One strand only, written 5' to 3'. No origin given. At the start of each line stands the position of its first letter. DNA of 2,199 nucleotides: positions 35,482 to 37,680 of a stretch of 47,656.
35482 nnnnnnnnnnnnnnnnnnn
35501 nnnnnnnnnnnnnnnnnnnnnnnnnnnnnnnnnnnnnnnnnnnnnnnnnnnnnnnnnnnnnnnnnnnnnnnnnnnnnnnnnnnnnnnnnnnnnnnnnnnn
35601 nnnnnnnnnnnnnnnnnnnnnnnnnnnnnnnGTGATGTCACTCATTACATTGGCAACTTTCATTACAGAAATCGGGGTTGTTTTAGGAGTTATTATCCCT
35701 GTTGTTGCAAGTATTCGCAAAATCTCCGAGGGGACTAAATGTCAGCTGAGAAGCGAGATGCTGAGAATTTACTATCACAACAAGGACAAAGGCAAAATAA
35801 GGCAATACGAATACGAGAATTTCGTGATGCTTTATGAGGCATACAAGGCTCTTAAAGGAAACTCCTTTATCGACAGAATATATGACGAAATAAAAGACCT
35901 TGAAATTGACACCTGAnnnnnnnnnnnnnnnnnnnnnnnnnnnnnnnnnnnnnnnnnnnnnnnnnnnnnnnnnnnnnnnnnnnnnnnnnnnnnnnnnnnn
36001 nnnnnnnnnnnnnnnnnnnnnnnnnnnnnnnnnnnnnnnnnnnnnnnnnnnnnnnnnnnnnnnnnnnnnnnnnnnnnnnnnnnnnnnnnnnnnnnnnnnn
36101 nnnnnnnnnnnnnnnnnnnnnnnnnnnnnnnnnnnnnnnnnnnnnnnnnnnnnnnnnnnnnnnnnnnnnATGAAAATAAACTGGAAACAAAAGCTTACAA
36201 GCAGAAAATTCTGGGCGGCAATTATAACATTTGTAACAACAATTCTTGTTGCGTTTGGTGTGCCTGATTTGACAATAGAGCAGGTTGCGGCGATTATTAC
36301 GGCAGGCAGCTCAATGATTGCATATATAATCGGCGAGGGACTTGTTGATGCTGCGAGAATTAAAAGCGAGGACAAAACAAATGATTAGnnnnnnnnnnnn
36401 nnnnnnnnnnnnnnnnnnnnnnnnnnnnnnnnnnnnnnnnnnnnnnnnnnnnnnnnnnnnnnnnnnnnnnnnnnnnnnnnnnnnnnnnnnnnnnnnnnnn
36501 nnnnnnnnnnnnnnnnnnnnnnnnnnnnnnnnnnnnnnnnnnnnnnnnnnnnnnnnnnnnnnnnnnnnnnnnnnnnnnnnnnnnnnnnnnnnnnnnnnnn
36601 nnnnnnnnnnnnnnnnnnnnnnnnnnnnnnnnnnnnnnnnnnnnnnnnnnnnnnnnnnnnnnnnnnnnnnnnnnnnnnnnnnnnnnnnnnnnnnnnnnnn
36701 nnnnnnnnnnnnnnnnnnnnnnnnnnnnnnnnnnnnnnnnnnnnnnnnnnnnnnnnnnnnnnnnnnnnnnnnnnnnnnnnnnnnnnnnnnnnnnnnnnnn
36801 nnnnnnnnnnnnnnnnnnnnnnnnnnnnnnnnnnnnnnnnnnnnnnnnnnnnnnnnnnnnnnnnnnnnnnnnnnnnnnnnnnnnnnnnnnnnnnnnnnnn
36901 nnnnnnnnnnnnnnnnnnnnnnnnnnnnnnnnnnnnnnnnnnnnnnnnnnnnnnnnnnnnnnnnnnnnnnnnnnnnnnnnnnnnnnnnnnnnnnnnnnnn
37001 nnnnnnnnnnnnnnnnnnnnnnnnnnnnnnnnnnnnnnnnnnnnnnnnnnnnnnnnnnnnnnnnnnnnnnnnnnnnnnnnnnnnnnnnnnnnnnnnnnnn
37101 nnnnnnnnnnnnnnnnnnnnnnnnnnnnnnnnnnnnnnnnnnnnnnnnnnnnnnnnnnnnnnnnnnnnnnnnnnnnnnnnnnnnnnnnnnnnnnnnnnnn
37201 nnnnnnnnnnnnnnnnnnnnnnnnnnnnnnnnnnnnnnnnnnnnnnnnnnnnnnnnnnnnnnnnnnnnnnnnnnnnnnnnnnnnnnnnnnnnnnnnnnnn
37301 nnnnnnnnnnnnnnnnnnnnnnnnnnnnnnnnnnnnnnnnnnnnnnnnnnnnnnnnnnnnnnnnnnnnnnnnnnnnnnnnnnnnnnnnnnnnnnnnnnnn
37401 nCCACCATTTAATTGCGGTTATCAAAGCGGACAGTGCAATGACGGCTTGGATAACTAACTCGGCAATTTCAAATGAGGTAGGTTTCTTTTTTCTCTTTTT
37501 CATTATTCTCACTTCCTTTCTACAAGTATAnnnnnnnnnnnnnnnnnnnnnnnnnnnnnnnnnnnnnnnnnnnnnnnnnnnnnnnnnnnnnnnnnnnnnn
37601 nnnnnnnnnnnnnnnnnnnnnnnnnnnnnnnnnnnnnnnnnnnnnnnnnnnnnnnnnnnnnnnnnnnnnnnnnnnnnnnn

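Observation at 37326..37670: Unannotated 34-aa membrane peptide between convergent consensus promoters: candidate type I toxin-antitoxin locus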

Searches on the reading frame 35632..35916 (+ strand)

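Call 4: search_protein_families(library=pfam, proteins=[window:35632-35916:+], max_evalue=1)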
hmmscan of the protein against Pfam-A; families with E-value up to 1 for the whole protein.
window:35632-35916:+ (94 aa): 1 family
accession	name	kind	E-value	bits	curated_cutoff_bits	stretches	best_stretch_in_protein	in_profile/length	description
PF14881.12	Tubulin_3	-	0.24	11.5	30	1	40-81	12-51/180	Tubulin domain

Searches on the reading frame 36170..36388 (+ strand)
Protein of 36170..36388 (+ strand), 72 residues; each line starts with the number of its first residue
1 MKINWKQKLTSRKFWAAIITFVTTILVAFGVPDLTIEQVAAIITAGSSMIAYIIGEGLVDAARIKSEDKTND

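Call 4: search_protein_families(library=pfam, proteins=[window:36170-36388:+], max_evalue=1)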
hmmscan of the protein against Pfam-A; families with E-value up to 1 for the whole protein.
window:36170-36388:+ (72 aa): 1 family
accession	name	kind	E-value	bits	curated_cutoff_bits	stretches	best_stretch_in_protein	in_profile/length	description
PF04531.18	Phage_holin_1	-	0.0055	17.7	22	1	3-44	1-45/82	Bacteriophage holin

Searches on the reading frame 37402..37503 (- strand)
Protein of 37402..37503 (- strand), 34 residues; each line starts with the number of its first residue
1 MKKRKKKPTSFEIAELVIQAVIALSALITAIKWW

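Call 4: search_protein_families(library=pfam, proteins=[window:37402-37503:-], max_evalue=1)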
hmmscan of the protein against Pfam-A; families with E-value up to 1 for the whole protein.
seq(34 aa): 0 families

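Call 5: search_protein_families(library=ncbifam, proteins=[window:37402-37503:-], max_evalue=1)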
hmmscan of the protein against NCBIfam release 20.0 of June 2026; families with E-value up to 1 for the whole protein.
seq(34 aa): 0 families

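Call 30: search_protein_families(library=phrogs, proteins=[window:37402-37503:-], max_evalue=1)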
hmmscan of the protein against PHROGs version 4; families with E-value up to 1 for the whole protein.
seq(34 aa): 2 families
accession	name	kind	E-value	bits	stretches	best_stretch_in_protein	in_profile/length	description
phrog_6632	-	unknown function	0.0013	19.6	1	7-34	19-45/45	-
phrog_11840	-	unknown function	0.21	12.4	1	16-33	18-35/37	-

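Call 32: search_protein_families(library=padloc, proteins=[window:37402-37503:-], max_evalue=1)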
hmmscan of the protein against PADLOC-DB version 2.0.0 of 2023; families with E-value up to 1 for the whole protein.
seq(34 aa): 0 families

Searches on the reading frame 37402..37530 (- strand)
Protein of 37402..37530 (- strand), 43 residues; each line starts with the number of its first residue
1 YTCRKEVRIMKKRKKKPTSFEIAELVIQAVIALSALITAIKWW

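Call 14: find_homologous_proteins(query=window:37402-37530:-, max_evalue=10)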
Query window:37402-37530:- (43 aa): 2 proteins with E <= 10 among 2 candidates.
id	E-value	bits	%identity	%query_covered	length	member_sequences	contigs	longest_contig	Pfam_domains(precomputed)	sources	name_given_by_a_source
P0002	7.0e-10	55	79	79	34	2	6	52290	-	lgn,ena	-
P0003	2.5e-7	47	60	98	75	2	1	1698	-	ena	-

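Call 17: find_encoding_contigs(protein=P0002, flank=4000, max_places=10)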
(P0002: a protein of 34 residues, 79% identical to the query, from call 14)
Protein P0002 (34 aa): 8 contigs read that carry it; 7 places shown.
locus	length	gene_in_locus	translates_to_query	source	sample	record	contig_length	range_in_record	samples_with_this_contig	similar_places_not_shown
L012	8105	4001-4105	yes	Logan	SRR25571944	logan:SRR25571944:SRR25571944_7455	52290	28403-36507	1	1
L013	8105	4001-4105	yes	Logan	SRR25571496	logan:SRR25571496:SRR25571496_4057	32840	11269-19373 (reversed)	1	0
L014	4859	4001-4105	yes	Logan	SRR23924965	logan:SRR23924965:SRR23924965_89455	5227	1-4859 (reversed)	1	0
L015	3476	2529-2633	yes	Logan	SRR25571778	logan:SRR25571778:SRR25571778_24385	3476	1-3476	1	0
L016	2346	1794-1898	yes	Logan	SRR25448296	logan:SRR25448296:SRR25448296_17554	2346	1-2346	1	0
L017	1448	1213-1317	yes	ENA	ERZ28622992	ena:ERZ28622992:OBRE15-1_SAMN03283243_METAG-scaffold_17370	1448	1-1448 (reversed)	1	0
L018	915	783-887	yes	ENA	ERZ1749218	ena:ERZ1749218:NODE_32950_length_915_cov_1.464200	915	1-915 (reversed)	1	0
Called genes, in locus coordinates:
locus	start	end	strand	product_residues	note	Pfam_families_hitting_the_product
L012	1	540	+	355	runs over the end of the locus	PF00078:RVT_1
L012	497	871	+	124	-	-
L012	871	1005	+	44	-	-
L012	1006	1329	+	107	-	-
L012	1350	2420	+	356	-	PF01510:Amidase_2, PF05036:SPOR, PF08230:CW_7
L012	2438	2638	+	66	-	PF16945:Phage_r1t_holin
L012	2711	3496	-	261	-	PF08797:HIRAN (faint)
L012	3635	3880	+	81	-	PF13560:HTH_31 (weak), PF01381:HTH_3 (weak)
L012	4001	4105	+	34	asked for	-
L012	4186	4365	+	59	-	-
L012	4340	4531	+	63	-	PF10723:RepB-RCR_reg (weak), PF01402:RHH_1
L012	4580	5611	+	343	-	PF13936:HTH_38, PF00665:rve (weak)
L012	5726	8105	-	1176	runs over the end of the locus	PF00580:UvrD-helicase, PF01443:Viral_helicase1 (faint), PF13245:AAA_19, PF13361:UvrD_C, PF13538:UvrD_C_2 (faint), PF12705:PDDEXK_1 (weak)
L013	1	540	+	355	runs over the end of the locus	PF00078:RVT_1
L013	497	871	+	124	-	-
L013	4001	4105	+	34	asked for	-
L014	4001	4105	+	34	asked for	-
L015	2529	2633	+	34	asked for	-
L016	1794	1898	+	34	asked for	-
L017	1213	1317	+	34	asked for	-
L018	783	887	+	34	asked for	-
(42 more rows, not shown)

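Call 18: find_encoding_contigs(protein=P0003, flank=4000)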
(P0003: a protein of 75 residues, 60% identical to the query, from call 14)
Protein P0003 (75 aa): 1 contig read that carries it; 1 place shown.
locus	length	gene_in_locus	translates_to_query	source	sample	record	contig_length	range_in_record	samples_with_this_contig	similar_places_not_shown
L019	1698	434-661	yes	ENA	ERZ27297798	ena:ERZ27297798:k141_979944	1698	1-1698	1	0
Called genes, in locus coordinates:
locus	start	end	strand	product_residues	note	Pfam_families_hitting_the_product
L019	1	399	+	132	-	?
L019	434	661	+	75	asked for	-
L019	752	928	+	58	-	-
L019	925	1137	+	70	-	PF12844:HTH_19, PF13443:HTH_26 (weak), PF13560:HTH_31, PF01381:HTH_3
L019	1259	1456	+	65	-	-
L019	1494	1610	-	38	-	-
